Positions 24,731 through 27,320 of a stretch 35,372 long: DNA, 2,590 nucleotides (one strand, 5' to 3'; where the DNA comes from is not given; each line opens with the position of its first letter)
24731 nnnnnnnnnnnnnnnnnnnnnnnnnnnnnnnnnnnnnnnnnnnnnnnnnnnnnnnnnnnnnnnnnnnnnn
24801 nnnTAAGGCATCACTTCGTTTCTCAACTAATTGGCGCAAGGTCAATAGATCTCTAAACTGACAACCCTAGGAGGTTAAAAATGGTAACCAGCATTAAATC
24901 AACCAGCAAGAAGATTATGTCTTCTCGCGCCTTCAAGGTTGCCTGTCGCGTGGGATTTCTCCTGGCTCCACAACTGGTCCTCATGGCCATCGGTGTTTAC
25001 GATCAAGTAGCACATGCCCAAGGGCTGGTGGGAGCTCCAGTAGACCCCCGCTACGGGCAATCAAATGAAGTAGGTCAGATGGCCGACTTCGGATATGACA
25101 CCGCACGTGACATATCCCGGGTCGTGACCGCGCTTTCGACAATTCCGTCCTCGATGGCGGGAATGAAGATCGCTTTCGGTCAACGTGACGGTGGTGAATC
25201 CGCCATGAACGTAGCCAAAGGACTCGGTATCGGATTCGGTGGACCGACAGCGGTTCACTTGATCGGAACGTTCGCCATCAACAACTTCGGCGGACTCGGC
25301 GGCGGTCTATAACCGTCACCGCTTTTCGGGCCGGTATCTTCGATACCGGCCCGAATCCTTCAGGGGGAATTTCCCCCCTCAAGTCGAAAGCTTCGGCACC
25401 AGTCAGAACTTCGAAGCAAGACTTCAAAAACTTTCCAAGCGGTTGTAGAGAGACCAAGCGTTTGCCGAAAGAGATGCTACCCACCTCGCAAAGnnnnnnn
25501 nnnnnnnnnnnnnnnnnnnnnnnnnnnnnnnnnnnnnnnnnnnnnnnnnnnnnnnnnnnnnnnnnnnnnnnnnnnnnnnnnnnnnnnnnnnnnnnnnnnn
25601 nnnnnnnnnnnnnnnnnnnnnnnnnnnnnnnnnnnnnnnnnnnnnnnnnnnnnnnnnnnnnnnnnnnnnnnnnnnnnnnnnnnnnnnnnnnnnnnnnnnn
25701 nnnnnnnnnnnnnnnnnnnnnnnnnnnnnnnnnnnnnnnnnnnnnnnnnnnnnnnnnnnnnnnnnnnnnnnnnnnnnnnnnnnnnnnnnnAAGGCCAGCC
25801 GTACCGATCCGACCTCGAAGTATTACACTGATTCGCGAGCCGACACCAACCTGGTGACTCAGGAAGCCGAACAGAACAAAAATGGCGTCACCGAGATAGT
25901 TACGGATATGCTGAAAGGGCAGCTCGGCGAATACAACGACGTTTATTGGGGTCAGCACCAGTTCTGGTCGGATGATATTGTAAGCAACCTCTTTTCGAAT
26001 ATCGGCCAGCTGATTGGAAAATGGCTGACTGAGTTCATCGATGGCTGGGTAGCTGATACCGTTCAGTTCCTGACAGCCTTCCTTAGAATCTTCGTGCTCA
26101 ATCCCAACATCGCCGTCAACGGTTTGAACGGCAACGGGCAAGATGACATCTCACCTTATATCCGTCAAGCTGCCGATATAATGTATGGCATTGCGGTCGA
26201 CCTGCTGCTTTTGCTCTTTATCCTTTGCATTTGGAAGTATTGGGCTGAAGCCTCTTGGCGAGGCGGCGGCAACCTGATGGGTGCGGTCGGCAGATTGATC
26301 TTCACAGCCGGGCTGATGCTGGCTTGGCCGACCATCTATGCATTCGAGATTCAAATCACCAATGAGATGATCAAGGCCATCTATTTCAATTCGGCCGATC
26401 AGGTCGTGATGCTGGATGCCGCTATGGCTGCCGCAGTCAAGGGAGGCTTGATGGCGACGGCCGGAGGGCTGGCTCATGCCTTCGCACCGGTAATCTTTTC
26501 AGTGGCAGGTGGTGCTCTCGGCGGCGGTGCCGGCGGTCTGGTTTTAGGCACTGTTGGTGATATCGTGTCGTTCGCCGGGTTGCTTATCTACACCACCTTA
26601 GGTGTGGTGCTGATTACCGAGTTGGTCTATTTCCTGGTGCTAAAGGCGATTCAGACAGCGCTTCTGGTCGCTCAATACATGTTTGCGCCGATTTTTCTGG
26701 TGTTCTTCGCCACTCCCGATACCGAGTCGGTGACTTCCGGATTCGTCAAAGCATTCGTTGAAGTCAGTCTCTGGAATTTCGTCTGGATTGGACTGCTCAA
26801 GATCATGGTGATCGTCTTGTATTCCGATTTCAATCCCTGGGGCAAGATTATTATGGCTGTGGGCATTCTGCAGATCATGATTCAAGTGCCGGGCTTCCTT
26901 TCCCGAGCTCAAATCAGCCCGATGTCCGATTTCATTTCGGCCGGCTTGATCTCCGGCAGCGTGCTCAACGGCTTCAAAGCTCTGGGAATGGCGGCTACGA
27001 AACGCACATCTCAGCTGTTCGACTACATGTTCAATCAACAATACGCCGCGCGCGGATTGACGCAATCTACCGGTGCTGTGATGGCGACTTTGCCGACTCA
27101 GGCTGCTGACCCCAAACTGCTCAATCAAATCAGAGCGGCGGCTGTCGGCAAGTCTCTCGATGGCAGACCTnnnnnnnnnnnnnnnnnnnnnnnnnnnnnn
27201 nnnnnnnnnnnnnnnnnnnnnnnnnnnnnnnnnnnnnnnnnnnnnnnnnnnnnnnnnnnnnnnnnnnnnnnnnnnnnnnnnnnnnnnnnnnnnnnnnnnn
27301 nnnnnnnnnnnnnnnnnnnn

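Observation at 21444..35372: Chromosomal type IV secretion / conjugation-like cluster of atypical composition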

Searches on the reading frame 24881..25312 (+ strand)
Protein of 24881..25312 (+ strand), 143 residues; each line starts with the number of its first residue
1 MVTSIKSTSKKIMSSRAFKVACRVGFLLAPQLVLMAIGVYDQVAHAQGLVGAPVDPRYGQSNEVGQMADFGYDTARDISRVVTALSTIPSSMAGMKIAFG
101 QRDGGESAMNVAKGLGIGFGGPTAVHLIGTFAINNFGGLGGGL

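Call 5: search_protein_families(library=pfam, proteins=[window:24881-25312:+], max_evalue=1)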
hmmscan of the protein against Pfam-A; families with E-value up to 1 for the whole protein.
window:24881-25312:+ (143 aa): 0 families

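Call 6: search_protein_families(library=ncbifam, proteins=[window:24881-25312:+], max_evalue=1)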
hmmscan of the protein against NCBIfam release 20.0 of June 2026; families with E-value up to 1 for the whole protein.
window:24881-25312:+ (143 aa): 0 families

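Call 27: search_solved_structures(query=A2, max_evalue=10, show_alignments=2)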
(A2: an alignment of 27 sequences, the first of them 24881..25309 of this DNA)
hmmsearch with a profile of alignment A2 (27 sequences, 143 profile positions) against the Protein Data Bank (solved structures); distinct sequences matched with E-value up to 10: 0.

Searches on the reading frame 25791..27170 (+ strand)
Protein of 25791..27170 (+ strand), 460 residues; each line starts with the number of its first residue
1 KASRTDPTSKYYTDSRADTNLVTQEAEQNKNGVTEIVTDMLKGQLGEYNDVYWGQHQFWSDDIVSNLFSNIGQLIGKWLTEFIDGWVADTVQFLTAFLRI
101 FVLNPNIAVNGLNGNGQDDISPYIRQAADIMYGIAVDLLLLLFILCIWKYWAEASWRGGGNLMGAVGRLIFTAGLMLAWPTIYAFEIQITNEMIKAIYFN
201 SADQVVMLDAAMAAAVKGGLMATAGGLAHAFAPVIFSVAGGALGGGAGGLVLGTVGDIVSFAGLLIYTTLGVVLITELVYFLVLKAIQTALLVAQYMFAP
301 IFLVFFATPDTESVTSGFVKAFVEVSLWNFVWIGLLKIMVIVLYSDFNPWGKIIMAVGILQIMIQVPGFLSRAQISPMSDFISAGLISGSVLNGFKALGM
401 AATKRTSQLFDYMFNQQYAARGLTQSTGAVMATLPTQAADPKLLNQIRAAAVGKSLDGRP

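Call 32: find_homologous_proteins(query=window:25791-27170:+, max_evalue=0.001)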
Query window:25791-27170:+ (460 aa): 22 proteins with E <= 0.001 among 8000 candidates.
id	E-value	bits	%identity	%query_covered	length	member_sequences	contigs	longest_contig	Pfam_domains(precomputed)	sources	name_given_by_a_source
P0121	1.5e-195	669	69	99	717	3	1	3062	-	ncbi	-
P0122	3.9e-187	641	67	100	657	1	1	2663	-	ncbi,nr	ncbi:MAG: hypothetical protein K2Z81_17875, partial [Cyanobacteria bacterium]|nr:hypothetical protei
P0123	2.4e-167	576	62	94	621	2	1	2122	-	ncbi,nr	ncbi:MAG: hypothetical protein K2X29_07985, partial [Candidatus Obscuribacterales bacterium]|nr:hypo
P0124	6.4e-166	571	66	87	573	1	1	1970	-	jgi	jgi:hypothetical protein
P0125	3.7e-157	542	61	89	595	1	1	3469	-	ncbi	ncbi:MAG TPA: hypothetical protein V6C72_16530, partial [Chroococcales cyanobacterium]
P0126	2.6e-143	497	67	76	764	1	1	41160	-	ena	-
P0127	3.8e-108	381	67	60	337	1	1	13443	-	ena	-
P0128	8.4e-105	370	65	58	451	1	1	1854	-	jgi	jgi:hypothetical protein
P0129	1.0e-97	346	73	44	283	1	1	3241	-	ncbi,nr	ncbi:MAG: hypothetical protein KA794_20515, partial [Candidatus Obscuribacter sp.]|nr:hypothetical p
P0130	2.4e-93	332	41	92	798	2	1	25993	-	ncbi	ncbi:MAG TPA: hypothetical protein V6C89_21315, partial [Drouetiella sp.]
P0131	3.5e-90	321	64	50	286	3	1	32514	-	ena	-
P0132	2.7e-85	305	63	52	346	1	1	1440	-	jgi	jgi:hypothetical protein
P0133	7.4e-82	294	64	52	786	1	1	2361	-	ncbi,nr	ncbi:MAG: hypothetical protein K8F91_06745, partial [Candidatus Obscuribacterales bacterium]|nr:hypo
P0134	7.9e-79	284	40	86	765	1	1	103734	-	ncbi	-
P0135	3.6e-78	282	39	82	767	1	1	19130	-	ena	-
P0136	5.4e-77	278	43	73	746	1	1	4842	-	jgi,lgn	jgi:hypothetical protein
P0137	4.4e-75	272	35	92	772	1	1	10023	-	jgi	jgi:hypothetical protein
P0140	3.6e-46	176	38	67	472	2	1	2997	-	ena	-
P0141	1.7e-20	92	28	75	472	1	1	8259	-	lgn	-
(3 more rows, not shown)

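Call 35: search_protein_families(library=pfam, proteins=[P0141], max_evalue=0.1)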
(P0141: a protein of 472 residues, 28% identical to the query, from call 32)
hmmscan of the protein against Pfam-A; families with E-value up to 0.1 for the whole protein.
P0141 (472 aa): 0 families

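Call 36: find_encoding_contigs(protein=P0141, flank=10000, max_places=2)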
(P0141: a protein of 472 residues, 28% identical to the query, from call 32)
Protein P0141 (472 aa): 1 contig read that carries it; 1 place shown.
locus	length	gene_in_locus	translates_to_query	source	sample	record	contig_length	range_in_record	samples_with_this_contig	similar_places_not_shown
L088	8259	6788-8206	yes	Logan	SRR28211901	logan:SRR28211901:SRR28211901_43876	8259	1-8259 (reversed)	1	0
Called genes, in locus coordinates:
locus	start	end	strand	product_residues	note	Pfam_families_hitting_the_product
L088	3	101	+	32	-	?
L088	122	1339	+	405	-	-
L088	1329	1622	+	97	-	-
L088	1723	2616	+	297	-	-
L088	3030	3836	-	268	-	-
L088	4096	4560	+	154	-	-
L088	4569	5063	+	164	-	-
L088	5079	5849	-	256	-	-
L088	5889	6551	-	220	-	-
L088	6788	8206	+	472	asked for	-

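Call 43: predict_structure(alignment_id=A4)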
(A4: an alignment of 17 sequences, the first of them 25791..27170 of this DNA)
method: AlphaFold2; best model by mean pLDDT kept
length: 460 residues; sequences in the alignment: 17
mean_pLDDT: 55.6   pTM: 0.42
mean pLDDT of the five models: 55.6, 53.9, 52.4, 49.6, 48.2
residues with pLDDT >= 90: 0; 70-90: 135; 50-70: 124; < 50: 201
segments of 3 or more residues with pLDDT < 50: 1-76, 103-118, 222-256, 376-404, 409-411, 414-433, 452-460
pLDDT, mean of each block of 10 residues (from residue 1): 28 30 37 38 32 34 41 47 51 55 43 43 72 83 80 70 73 81 71 59 56 52 48 43 38 46 59 69 71 76 77 77 75 75 68 73 73 50 41 44 48 46 40 50 59 38
secondary structure, 60 per line:
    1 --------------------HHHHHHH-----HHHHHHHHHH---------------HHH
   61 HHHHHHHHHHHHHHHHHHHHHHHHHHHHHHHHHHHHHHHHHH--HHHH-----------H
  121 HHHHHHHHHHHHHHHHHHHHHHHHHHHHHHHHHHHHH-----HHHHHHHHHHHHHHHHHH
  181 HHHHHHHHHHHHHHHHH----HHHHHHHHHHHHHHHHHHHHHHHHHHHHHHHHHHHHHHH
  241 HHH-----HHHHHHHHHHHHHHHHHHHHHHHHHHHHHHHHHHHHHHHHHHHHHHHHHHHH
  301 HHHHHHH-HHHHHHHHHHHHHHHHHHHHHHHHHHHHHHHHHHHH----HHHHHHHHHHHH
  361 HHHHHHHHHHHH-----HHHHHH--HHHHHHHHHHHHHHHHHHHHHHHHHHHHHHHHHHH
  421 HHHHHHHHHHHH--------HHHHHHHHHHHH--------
elements in order: H21-27 H33-42 H58-102 H105-108 H120-157 H163-197 H202-243 H249-307 H309-344 H349-372 H378-383 H386-432 H441-452

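Call 46: fold_search(model_id=the predicted structure, library=pdb)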
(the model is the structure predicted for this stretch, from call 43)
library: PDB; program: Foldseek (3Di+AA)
matches with E <= 10: 146; with E <= 0.001: 0
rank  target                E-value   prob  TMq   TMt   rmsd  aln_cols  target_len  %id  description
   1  8rt9_F                2.2e-02  1.00  0.31  0.46   8.7       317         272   13  Stalk complex full-length structure (TrwJ/VirB5-TrwI/VirB6) from the fully-assembled R388 type IV secretion system det (released 2024-06-19)
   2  8rtd_L                2.4e-02  1.00  0.31  0.47   8.4       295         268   12  Stalk-Arches-IMC structure from the fully-assembled R388 type IV secretion system determined by cryo-EM. (released 2024-06-19)
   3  7o3v_J                4.9e-02  0.98  0.26  0.40   9.8       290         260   13  Stalk complex structure (TrwJ/VirB5-TrwI/VirB6) from the fully-assembled R388 type IV secretion system determined by c (released 2022-06-22)
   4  8rtd_H                1.5e-01  0.85  0.23  0.38  14.8       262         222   16  Stalk-Arches-IMC structure from the fully-assembled R388 type IV secretion system determined by cryo-EM. (released 2024-06-19)
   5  6h2f_J                2.1e-01  0.28  0.14  0.18  40.7       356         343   15  Structure of the pre-pore AhlB of the tripartite alpha-pore forming toxin, AHL, from Aeromonas hydrophila. (released 2019-07-10)
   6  6h2f_F                2.3e-01  0.38  0.17  0.23  38.1       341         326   14  Structure of the pre-pore AhlB of the tripartite alpha-pore forming toxin, AHL, from Aeromonas hydrophila. (released 2019-07-10)
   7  6h2f_H                2.7e-01  0.30  0.17  0.21  39.6       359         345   15  Structure of the pre-pore AhlB of the tripartite alpha-pore forming toxin, AHL, from Aeromonas hydrophila. (released 2019-07-10)
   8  7n6g_3R               2.7e-01  0.14  0.11  0.14  59.5       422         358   12  C1 of central pair (released 2022-05-18)
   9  7sqc_1J               3.3e-01  0.13  0.10  0.13  49.0       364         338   12  Ciliary C1 central pair apparatus isolated from Chlamydomonas reinhardtii (released 2022-04-13)
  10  7udn_B                3.6e-01  0.60  0.20  0.29  24.7       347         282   11  Crystal structure of designed helical repeat protein RPB_PLP1_R6 in alternative conformation 2 (released 2023-03-22)
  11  7n6g_3N               4.1e-01  0.18  0.14  0.16  49.9       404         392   11  C1 of central pair (released 2022-05-18)
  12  6h2f_D                4.3e-01  0.14  0.14  0.17  40.0       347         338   15  Structure of the pre-pore AhlB of the tripartite alpha-pore forming toxin, AHL, from Aeromonas hydrophila. (released 2019-07-10)
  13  7o3v_H                4.5e-01  0.54  0.19  0.36  12.7       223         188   13  Stalk complex structure (TrwJ/VirB5-TrwI/VirB6) from the fully-assembled R388 type IV secretion system determined by c (released 2022-06-22)
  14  7n6g_3P               4.5e-01  0.18  0.14  0.17  51.3       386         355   11  C1 of central pair (released 2022-05-18)
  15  4wid_A                4.5e-01  0.14  0.12  0.15  30.3       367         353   10  Crystal structure of the immediate-early 1 protein (IE1) at 2.31 angstrom (tetragonal form after crystal dehydration) (released 2014-10-29)
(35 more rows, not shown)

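Call 49: search_protein_families(library=pfam, alignment_id=A5, max_evalue=10)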
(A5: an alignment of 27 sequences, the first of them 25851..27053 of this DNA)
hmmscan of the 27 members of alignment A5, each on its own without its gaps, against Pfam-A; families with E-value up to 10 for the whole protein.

A. member 1, window:25851-27053:+ (401 aa): 0 families

B. families by the number of members that match (of 27 scanned): 9 families
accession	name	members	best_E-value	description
PF20721.2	C19orf12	4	0.0033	C19orf12-like protein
PF19597.4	TrbL_4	2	1.4e-06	Conjugal transfer protein TrbL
PF14857.11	TMEM151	1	0.021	TMEM151 family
PF19744.4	DUF6232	1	0.05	Family of unknown function (DUF6232)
PF04081.18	DNA_pol_delta_4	1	0.26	DNA polymerase delta, subunit 4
PF17628.7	IncD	1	2.3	Inclusion membrane protein D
PF13097.11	CENP-U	1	3.5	CENP-A nucleosome associated complex (NAC) subunit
PF17534.7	DUF5453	1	3.7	Family of unknown function (DUF5453)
PF06024.17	Orf78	1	9.9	Orf78 (ac78)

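Call 50: search_solved_structures(query=A5, max_evalue=10, show_alignments=1)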
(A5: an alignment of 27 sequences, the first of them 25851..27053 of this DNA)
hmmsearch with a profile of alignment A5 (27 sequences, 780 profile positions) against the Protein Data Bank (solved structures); distinct sequences matched with E-value up to 10: 1.
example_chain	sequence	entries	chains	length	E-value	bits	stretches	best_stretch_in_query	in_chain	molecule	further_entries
6hiv_BK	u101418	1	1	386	6.4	8.4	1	471-590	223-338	mL77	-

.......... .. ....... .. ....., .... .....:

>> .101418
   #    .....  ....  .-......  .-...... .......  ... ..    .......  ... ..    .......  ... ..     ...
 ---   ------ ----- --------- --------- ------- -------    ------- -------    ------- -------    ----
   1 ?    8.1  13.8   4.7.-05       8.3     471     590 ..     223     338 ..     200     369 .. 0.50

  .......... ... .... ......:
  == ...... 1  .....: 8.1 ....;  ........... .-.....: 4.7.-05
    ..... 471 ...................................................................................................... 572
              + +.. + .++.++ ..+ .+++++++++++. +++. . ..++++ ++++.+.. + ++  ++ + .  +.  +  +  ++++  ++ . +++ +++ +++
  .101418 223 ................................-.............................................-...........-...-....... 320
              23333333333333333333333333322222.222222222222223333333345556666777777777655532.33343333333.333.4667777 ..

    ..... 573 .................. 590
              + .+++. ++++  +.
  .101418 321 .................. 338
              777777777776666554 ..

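Call 51: search_protein_families(library=pfam, proteins=[P0130, P0135, P0136, P0137, P0140], max_evalue=0.1)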
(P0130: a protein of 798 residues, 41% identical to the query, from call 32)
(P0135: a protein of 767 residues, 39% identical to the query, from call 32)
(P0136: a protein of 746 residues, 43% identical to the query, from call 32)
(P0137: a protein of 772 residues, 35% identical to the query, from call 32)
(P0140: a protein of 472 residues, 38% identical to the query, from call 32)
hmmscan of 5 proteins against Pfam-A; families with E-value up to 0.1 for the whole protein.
P0130 (798 aa): 1 family
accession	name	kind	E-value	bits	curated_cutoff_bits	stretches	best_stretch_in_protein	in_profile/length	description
PF19744.4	DUF6232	-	0.05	14.5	27.4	1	156-238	39-116/117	Family of unknown function (DUF6232)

P0135 (767 aa): 0 families

P0136 (746 aa): 0 families

P0137 (772 aa): 0 families

P0140 (472 aa): 1 family
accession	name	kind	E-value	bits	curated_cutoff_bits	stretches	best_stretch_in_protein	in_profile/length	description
PF14857.11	TMEM151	-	0.021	14.2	27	1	177-241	64-130/428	TMEM151 family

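Call 108: find_encoding_contigs(protein=P0134, flank=10000, max_places=1)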
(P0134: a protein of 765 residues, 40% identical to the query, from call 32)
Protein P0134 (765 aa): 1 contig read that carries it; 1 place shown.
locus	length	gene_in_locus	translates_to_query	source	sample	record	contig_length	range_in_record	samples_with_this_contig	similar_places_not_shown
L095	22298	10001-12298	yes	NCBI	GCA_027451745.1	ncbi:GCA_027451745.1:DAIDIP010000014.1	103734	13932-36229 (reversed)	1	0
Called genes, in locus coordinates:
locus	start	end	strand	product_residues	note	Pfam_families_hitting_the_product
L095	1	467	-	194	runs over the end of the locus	-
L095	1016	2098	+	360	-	-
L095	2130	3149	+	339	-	-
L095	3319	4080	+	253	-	-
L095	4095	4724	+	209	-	-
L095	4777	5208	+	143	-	-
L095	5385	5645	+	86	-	PF13546:DDE_5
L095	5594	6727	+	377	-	PF13546:DDE_5, PF01609:DDE_Tnp_1, PF13701:DDE_Tnp_1_4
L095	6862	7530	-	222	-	PF00702:Hydrolase, PF13419:HAD_2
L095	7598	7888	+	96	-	PF05015:HigB-like_toxin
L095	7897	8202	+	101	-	PF13560:HTH_31 (weak), PF01381:HTH_3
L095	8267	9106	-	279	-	-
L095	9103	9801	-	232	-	-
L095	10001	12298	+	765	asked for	-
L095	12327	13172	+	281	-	-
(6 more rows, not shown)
